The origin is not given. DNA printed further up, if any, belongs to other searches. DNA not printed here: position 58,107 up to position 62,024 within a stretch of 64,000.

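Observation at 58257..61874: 1205-aa protein with three glycosyltransferase domains and a fourth unknown C-terminal domain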

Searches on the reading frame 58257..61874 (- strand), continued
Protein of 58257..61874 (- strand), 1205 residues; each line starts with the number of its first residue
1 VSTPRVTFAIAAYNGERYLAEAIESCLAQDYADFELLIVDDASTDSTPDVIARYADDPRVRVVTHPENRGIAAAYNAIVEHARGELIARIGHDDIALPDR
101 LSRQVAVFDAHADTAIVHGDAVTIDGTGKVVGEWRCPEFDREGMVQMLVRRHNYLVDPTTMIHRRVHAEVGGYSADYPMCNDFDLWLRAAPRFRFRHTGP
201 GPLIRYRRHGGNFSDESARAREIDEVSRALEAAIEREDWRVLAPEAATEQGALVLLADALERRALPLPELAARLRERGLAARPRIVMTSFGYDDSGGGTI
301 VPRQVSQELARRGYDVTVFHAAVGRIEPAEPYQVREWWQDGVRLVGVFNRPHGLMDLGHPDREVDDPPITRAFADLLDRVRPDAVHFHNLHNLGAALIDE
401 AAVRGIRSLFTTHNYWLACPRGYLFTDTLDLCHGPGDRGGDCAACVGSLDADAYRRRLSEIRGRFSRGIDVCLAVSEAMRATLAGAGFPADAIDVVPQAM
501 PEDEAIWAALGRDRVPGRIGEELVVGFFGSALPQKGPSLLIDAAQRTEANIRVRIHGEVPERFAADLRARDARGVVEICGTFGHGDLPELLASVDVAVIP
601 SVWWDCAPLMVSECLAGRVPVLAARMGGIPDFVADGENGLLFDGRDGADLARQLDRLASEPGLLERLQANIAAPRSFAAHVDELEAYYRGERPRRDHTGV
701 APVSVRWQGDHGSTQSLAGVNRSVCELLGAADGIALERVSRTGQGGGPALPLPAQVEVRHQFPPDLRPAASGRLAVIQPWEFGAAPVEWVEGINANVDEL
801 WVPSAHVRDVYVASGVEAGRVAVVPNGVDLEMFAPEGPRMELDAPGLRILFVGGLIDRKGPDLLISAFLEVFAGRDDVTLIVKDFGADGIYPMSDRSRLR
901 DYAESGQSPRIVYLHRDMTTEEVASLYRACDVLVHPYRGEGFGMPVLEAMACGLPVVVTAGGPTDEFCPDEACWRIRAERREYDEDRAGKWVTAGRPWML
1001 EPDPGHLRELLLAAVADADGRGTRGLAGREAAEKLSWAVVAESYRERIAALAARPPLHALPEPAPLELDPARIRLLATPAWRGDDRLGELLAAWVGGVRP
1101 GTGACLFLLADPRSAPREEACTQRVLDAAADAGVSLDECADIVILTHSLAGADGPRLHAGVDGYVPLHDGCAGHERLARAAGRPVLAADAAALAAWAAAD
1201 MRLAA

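Call 39: fold_search(model_id=the predicted structure, library=pdb)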
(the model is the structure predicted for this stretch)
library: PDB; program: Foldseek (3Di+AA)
matches with E <= 10: 1759; with E <= 0.001: 799
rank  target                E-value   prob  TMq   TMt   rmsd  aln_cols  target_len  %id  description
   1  3c48_B                4.6e-16  1.00  0.16  0.41  12.7       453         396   19  Structure of the retaining glycosyltransferase MshA: The first step in mycothiol biosynthesis. Organism: Corynebacteri (released 2008-03-25)
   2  8qoy                  6.3e-16  1.00  0.29  0.32  14.8       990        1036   10  Capsular polysaccharide synthesis multienzyme of Actinobacillus Pleuropneumoniae serotype 3 (released 2024-07-03)
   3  3c4q_A                1.5e-15  1.00  0.26  0.72   5.0       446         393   20  Structure of the retaining glycosyltransferase MshA : The first step in mycothiol biosynthesis. Organism : Corynebacte (released 2008-04-01)
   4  7qsg_A                1.8e-15  1.00  0.25  0.70   5.5       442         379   23  Methylmannose polysaccharide mannosyltransferase from M. hassiacum (released 2023-01-25)
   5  3c48_A                5.7e-15  1.00  0.17  0.43  12.6       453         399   19  Structure of the retaining glycosyltransferase MshA: The first step in mycothiol biosynthesis. Organism: Corynebacteri (released 2008-03-25)
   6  3c4q_B                6.3e-15  1.00  0.26  0.71   4.9       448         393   20  Structure of the retaining glycosyltransferase MshA : The first step in mycothiol biosynthesis. Organism : Corynebacte (released 2008-04-01)
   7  6tvp_B                6.6e-15  1.00  0.23  0.63   5.8       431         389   19  Structure of Mycobacterium smegmatis alpha-maltose-1-phosphate synthase GlgM (released 2020-04-22)
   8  2z86_B                7.0e-15  1.00  0.18  0.35   3.1       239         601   25  Crystal structure of chondroitin polymerase from Escherichia coli strain K4 (K4CP) complexed with UDP-GlcUA and UDP (released 2008-09-16)
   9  3fro_A                9.1e-15  1.00  0.25  0.64   7.0       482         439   19  Crystal structure of Pyrococcus abyssi glycogen synthase with open and closed conformations (released 2010-01-12)
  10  6tvp_A                1.2e-14  1.00  0.23  0.65   5.6       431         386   19  Structure of Mycobacterium smegmatis alpha-maltose-1-phosphate synthase GlgM (released 2020-04-22)
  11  1h7q                  3.5e-14  1.00  0.16  0.74   3.9       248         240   24  dTDP-MANGANESE COMPLEX OF SPSA FROM BACILLUS SUBTILIS (released 2001-12-13)
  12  8vh7_B                3.9e-14  1.00  0.15  0.34  22.0       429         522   13  Crystal structure of heparosan synthase 2 from Pasteurella multocida at 1.98 A (released 2024-07-24)
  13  6p61_B                4.4e-14  1.00  0.15  0.88   2.3       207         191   23  Structure of a Glycosyltransferase from Leptospira borgpetersenii serovar Hardjo-bovis (strain JB197) (released 2019-07-10)
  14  2z86_D                6.0e-14  1.00  0.17  0.34   2.7       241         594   24  Crystal structure of chondroitin polymerase from Escherichia coli strain K4 (K4CP) complexed with UDP-GlcUA and UDP (released 2008-09-16)
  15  3l01_A                6.0e-14  1.00  0.24  0.61   6.6       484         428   17  Crystal structure of monomeric glycogen synthase from Pyrococcus abyssi (released 2010-12-29)
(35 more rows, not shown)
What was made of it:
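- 59805..61028 (-): First GT4 (GT-B fold) module, aa ~283-690. Motifs SGGGT 295-299, K535 and D605-x7-E613. Fold matches to MshA, ManT and GlgM (call 39).
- On CAZy-type GT2 (GT-A, inverting): Fold match to SpsA and K4CP (call 39).
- On CAZy-type GT4 (GT-B, retaining), module 1: Fold matches are in call 39.
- Closest known: Single-module structural relatives: MshA. Same: Foldseek E-values are 1e-13 to 1e-16, with 16-26% identity (call 39).
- Fold matches include the K4CP chondroitin polymerase and a capsule multienzyme, 8qoy (call 39). A cytoplasmic polysaccharide enzyme (ManT, 7qsg) is among the best fold matches (call 39).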

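Call 54: search_protein_families(library=ncbifam, proteins=[L001:4194-5045:-, L001:5138-6163:+, L001:668-2479:-, L001:2464-3405:-, L001:3402-3743:-, L001:6160-7350:+, L001:7347-10004:+, L002:8030-8806:+, L002:8826-10004:+], max_evalue=0.00001)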
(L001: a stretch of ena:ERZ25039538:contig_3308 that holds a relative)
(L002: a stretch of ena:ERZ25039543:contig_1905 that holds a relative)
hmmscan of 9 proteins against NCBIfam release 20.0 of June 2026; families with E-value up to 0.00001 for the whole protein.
L001:4194-5045:- (283 aa): 15 families
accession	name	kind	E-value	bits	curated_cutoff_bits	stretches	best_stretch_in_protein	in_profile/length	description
TIGR02623.1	G1P_cyt_trans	equivalog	1.7e-101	339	300.25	1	7-261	1-255/255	glucose-1-phosphate cytidylyltransferase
NF052502.1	man1P_GTase_Rv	exception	9.9e-24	83.8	440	1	8-239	2-218/352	mannose-1-phosphate guanylyltransferase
TIGR03992.1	Arch_glmU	subfamily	8.9e-23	80.8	292.1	2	8-80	2-74/393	bifunctional sugar-1-phosphate nucleotidylyltransferase/acetyltransferase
NF041313.1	UDPGP_AglF_Halo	equivalog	1.6e-15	57.2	400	1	8-74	2-69/234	UTP--glucose-1-phosphate uridylyltransferase AglF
NF045761.1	NAMPUrTaseMurU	equivalog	1.5e-13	51.1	250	1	8-71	2-65/226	N-acetylmuramate alpha-1-phosphate uridylyltransferase MurU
NF049965.1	GlMnHpPGnyltfHddC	equivalog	3.1e-13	49.9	300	1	8-207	2-178/221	D-glycero-D-manno-heptose 1-phosphate guanosyltransferase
NF041173.1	Sug_nt_acttase_Thmprot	equivalog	2e-10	40.2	600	1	8-207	2-182/405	bifunctional sugar-1-phosphate nucleotidylyltransferase/acetyltransferase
TIGR01208.1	rmlA_long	equivalog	6.1e-10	38.5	320.25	1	8-198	1-176/353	glucose-1-phosphate thymidylyltransferase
TIGR02091.1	glgC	equivalog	1.6e-08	34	424.9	1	9-238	3-246/364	glucose-1-phosphate adenylyltransferase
NF041135.1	IPPtranDIPPsyn_Thcocales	equivalog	1.8e-08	33.8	580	1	8-80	2-70/419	bifunctional L-myo-inositol-1-phosphate cytidylyltransferase/CDP-L-myo-inositol myo-inositolphosphotransferase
NF045697.1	MurNAcPUrMurU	equivalog_domain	3.1e-08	33.3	370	1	11-68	2-59/229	N-acetylmuramate alpha-1-phosphate uridylyltransferase MurU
TIGR01173.1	glmU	equivalog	5.7e-07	28.7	366.85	1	8-75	2-66/452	bifunctional UDP-N-acetylglucosamine diphosphorylase/glucosamine-1-phosphate N-acetyltransferase GlmU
NF003670.0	PRK05293.1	equivalog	1.4e-06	27.5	470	0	9-204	7-204/382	glucose-1-phosphate adenylyltransferase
NF010933.0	PRK14353.1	equivalog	3e-06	26.1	505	1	7-69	6-65/453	bifunctional UDP-N-acetylglucosamine diphosphorylase/glucosamine-1-phosphate N-acetyltransferase GlmU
NF010934.1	PRK14354.1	equivalog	9.2e-06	24.4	450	0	9-76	2-66/447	bifunctional UDP-N-acetylglucosamine diphosphorylase/glucosamine-1-phosphate N-acetyltransferase GlmU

L001:5138-6163:+ (341 aa): 27 families (the best 25 are shown)
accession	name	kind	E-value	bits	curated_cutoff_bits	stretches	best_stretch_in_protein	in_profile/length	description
TIGR02622.1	CDP_4_6_dhtase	equivalog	3.7e-59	200.6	278.45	1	15-333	1-334/352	CDP-glucose 4,6-dehydratase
TIGR01181.1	dTDP_gluc_dehyt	equivalog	1.2e-48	165.9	365.1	1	21-332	2-314/321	dTDP-glucose 4,6-dehydratase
TIGR04180.1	EDH_00030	hypoth_equivalog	4.8e-39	134.2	475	1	21-276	1-253/297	NAD-dependent 4,6-dehydratase LegB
TIGR01179.1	galE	equivalog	2.4e-37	128.5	262.3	2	21-196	2-178/332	UDP-glucose 4-epimerase GalE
NF007582.0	PRK10217.1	equivalog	1.9e-29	102.9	698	1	19-330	2-332/355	dTDP-glucose 4,6-dehydratase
NF007956.0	PRK10675.1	subfamily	1.8e-27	96.4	394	2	21-185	3-171/338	UDP-glucose 4-epimerase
NF007490.0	PRK10084.1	subfamily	1.9e-27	96.2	649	1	21-331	3-336/361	dTDP-glucose 4,6-dehydratase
NF042422.1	oxyalk_red_OleD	equivalog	5.9e-22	78.5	580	1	21-286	3-257/329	2-alkyl-3-oxoalkanoate reductase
TIGR03466.1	HpnA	hypoth_equivalog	3.8e-20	72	367.65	1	20-201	2-177/327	hopanoid-associated sugar epimerase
NF043036.1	ErythonDh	equivalog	4.8e-20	72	325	1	21-180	3-165/321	D-erythronate dehydrogenase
NF011728.1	PRK15181.1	equivalog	1.6e-18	66.8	760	1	22-332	19-340/348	Vi polysaccharide biosynthesis UDP-N-acetylglucosaminuronic acid C-4 epimerase TviC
TIGR01746.1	Thioester-redct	subfamily_domain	2.2e-18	66.6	213.35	1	21-255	2-256/371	thioester reductase domain-containing protein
TIGR01472.1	gmd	equivalog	1.2e-17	64.1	415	1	21-184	3-175/342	GDP-mannose 4,6-dehydratase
TIGR02197.1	heptose_epim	equivalog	1.7e-17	63.6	274.6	1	21-253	1-238/316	ADP-glyceromanno-heptose 6-epimerase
NF058621.1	DiazavRedAvaA7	equivalog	5.5e-17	62.4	400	1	21-246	3-220/304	3-diazoavenalumate denitrifying reductase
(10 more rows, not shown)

L001:668-2479:- (603 aa): 14 families
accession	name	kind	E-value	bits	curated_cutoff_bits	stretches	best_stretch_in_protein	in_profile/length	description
TIGR04181.1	NHT_00031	hypoth_equivalog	1.5e-54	185.2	420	2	235-361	5-147/359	LegC family aminotransferase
NF008658.2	PRK11658.1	equivalog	3.7e-42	144.3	631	2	235-361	9-134/379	UDP-4-amino-4-deoxy-L-arabinose aminotransferase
TIGR03588.1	PseC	equivalog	9.3e-41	140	423.5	2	262-361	32-135/380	UDP-4-amino-4,6-dideoxy-N-acetyl-beta-L-altrosamine transaminase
TIGR04427.1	PLP_DesI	equivalog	1.7e-40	139.3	650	2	261-361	53-151/390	dTDP-4-dehydro-6-deoxyglucose aminotransferase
NF008687.0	PRK11706.1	equivalog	1.3e-27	96.5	375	1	236-359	7-130/375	dTDP-4-amino-4,6-dideoxygalactose transaminase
TIGR02379.1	ECA_wecE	subfamily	1.4e-22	80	434.85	1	264-359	35-130/376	dTDP-4-amino-4,6-dideoxy-D-glucose transaminase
NF011936.0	PRK15407.1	equivalog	2.2e-21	76.1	423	1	225-361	31-174/440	lipopolysaccharide biosynthesis protein RfbH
NF004770.0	PRK06108.1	subfamily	1.5e-09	37.2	422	1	265-353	86-175/396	pyridoxal phosphate-dependent aminotransferase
NF005816.0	PRK07682.1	equivalog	3.6e-09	35.7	620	1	264-354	78-169/390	aminotransferase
NF006488.0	PRK08912.1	equivalog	9.1e-09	34.7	498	1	279-353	91-164/387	aminotransferase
NF041364.1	GntC_guanitoxin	equivalog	3.3e-08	32.8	415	1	266-353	51-139/356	guanitoxin biosynthesis PLP-dependent (S)-gamma-hydroxy-L-arginine cyclodehydratase GntC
NF005732.0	PRK07550.1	equivalog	1.5e-07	30.8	366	1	261-355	79-173/389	aminotransferase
NF005817.0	PRK07683.1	equivalog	3.4e-07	29.3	575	1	273-353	87-166/387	aminotransferase A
NF006569.0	PRK09082.1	subfamily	4.4e-06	26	420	1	279-353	94-168/386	methionine aminotransferase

L001:2464-3405:- (313 aa): 9 families
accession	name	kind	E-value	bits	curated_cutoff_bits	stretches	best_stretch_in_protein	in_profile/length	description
NF004559.0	PRK05899.2-5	equivalog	8.3e-62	209.3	488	1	2-305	321-625/627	transketolase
TIGR00204.1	dxs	equivalog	6.5e-45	153.8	465.95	1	5-302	316-613/616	1-deoxy-D-xylulose-5-phosphate synthase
NF004556.0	PRK05899.2-2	equivalog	8.4e-36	123.4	575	1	19-304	348-638/639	transketolase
NF003933.0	PRK05444.2-2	equivalog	5.2e-31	107.8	395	1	28-299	324-600/606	1-deoxy-D-xylulose-5-phosphate synthase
NF008968.0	PRK12315.1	subfamily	6.1e-27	94.1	510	1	29-296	311-573/582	1-deoxy-D-xylulose-5-phosphate synthase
NF006667.0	PRK09212.1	subfamily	5.1e-17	61.8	321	1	37-262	48-281/327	pyruvate dehydrogenase complex E1 component subunit beta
NF008854.0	PRK11892.1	equivalog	6.6e-15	54.7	454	1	41-260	190-418/464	pyruvate dehydrogenase complex E1 component subunit beta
TIGR00232.1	tktlase_bact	equivalog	2.2e-12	46.1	682.25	1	38-223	394-581/654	transketolase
NF004558.0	PRK05899.2-4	equivalog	1.7e-08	33.3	788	1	37-152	388-503/651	transketolase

L001:3402-3743:- (113 aa): 2 families
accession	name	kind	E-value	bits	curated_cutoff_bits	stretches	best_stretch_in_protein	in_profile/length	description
NF004559.0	PRK05899.2-5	equivalog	1.2e-15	56.8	488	1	9-109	179-282/627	transketolase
NF004556.0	PRK05899.2-2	equivalog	3.6e-11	42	575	1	9-98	178-268/639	transketolase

L001:6160-7350:+ (396 aa): 4 families
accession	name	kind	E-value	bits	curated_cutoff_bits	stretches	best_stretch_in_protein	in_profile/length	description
NF041875.1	EPS_EpsD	equivalog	2.4e-08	33.8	370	1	6-112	1-104/325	exopolysaccharide biosynthesis glycosyltransferase EpsD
TIGR02917.1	PEP_TPR_lipo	equivalog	4e-07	28.3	312.2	1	267-385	315-433/899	XrtA/PEP-CTERM system TPR-repeat protein PrsT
NF033920.0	C39_PA2778_fam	equivalog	4.5e-07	29.5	150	1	316-380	190-255/255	PA2778 family cysteine peptidase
NF038302.1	EPS_HpsE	equivalog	3.3e-06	26.3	300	0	6-115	3-114/307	hormogonium polysaccharide biosynthesis glycosyltransferase HpsE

L001:7347-10004:+ (885 aa): 5 families
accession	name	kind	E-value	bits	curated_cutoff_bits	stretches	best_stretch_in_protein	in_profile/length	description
TIGR03965.1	mycofact_glyco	equivalog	5.2e-35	121.2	280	2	193-377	68-257/467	mycofactocin biosynthesis glycosyltransferase MftF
NF041394.1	GtaseAglG_Halo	equivalog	3.8e-21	75.6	440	1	202-429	4-236/304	glucosyl-dolichyl phosphate glucuronosyltransferase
TIGR03087.1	stp1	hypoth_equivalog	2.9e-19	69.5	316.65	1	708-877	225-395/397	TIGR03087 family PEP-CTERM/XrtA system glycosyltransferase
NF041875.1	EPS_EpsD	equivalog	7.8e-19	68.2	370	1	202-379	2-185/325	exopolysaccharide biosynthesis glycosyltransferase EpsD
NF038302.1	EPS_HpsE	equivalog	1.8e-07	30.4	300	1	254-428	67-242/307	hormogonium polysaccharide biosynthesis glycosyltransferase HpsE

L002:8030-8806:+ (258 aa): 1 family
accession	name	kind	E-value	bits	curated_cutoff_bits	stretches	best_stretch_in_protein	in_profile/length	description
TIGR02594.1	TIGR02594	subfamily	5.8e-07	29.9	70.55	1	118-255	2-131/132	TIGR02594 family protein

L002:8826-10004:+ (392 aa): 5 families
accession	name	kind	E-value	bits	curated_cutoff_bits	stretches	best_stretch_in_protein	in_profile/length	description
NF040723.1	UDP-GlcNAcDh_Arch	equivalog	9.2e-59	199.4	450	1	23-334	1-294/302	UDP-N-acetylglucosamine 3-dehydrogenase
TIGR04380.1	myo_inos_iolG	equivalog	2.9e-25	88.8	355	1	23-342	2-324/330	inositol 2-dehydrogenase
NF041392.1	XylDh_Gfo6_Halo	equivalog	1.2e-09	37.4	350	1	17-159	11-156/350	D-xylose 1-dehydrogenase Gfo6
NF052679.1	InsChiInosDhIolG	equivalog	1.3e-09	37.5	540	1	23-195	3-181/343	bifunctional inositol 2-dehydrogenase/D-chiro-inositol 1-dehydrogenase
NF052479.1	LevoglcsnDh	equivalog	4.5e-09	35.5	650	1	23-158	4-146/386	levoglucosan dehydrogenase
